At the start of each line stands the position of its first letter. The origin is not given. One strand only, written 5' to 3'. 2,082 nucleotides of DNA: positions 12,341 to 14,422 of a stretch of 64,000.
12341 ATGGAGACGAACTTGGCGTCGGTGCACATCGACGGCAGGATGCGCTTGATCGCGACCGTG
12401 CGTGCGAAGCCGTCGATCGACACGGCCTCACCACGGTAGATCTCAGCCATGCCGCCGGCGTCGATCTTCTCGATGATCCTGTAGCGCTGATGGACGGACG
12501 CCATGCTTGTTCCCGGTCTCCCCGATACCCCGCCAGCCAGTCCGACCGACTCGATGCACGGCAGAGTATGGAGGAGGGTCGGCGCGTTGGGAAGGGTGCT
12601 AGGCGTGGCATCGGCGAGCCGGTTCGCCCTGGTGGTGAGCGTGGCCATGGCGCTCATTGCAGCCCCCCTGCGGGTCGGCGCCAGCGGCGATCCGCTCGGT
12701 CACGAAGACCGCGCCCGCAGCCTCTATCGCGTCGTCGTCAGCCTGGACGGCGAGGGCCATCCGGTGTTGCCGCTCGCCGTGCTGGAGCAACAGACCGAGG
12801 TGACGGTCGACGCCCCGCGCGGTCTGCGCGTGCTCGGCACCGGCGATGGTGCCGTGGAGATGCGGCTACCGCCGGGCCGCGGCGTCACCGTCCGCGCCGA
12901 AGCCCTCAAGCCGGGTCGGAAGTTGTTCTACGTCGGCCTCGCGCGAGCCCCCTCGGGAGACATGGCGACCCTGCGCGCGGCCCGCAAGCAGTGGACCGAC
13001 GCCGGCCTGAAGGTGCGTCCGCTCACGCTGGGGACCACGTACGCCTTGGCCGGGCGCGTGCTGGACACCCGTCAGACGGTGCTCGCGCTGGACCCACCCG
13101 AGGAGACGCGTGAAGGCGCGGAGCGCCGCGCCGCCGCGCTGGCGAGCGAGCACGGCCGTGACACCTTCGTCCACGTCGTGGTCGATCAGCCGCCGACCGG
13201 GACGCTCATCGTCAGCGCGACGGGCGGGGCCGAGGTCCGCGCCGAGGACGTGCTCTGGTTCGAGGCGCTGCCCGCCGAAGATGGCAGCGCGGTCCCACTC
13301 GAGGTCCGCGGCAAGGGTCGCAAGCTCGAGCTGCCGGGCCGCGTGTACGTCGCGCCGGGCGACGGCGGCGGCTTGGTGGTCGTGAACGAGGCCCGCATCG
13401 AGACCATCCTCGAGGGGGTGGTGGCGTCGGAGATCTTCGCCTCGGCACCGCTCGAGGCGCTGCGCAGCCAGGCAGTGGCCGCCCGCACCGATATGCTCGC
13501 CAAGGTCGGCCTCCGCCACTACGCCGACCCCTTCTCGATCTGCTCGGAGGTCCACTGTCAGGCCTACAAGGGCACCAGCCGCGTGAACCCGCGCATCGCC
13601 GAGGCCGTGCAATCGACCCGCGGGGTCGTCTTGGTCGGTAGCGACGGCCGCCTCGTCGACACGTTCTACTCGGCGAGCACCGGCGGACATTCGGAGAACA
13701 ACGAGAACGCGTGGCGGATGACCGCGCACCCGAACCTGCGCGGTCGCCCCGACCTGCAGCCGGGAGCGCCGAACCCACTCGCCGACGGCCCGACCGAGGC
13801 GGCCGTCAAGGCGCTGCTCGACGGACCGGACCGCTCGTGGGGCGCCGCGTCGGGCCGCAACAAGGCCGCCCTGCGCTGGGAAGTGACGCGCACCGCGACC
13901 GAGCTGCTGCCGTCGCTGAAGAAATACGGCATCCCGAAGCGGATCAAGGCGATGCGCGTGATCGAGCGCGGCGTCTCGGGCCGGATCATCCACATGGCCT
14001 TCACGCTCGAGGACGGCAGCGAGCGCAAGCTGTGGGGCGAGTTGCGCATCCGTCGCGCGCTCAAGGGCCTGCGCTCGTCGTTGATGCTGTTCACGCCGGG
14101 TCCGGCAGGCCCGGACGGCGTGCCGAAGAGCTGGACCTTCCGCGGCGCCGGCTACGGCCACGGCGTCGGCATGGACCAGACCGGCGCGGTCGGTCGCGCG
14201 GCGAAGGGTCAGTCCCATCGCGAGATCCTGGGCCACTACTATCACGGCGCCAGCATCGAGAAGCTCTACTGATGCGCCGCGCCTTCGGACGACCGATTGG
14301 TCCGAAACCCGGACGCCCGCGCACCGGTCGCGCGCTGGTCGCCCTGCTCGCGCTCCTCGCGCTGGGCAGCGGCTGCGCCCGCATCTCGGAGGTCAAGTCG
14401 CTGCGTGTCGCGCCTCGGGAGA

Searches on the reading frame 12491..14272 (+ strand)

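Call 10: search_protein_families(library=pfam, proteins=[window:12491-14272:+], max_evalue=0.01)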
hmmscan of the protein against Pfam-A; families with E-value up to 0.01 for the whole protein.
window:12491-14272:+ (593 aa): 1 family
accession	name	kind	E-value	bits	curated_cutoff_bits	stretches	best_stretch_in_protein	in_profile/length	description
PF08486.15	SpoIID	-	1e-20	74.6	23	1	293-382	3-96/97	Stage II sporulation protein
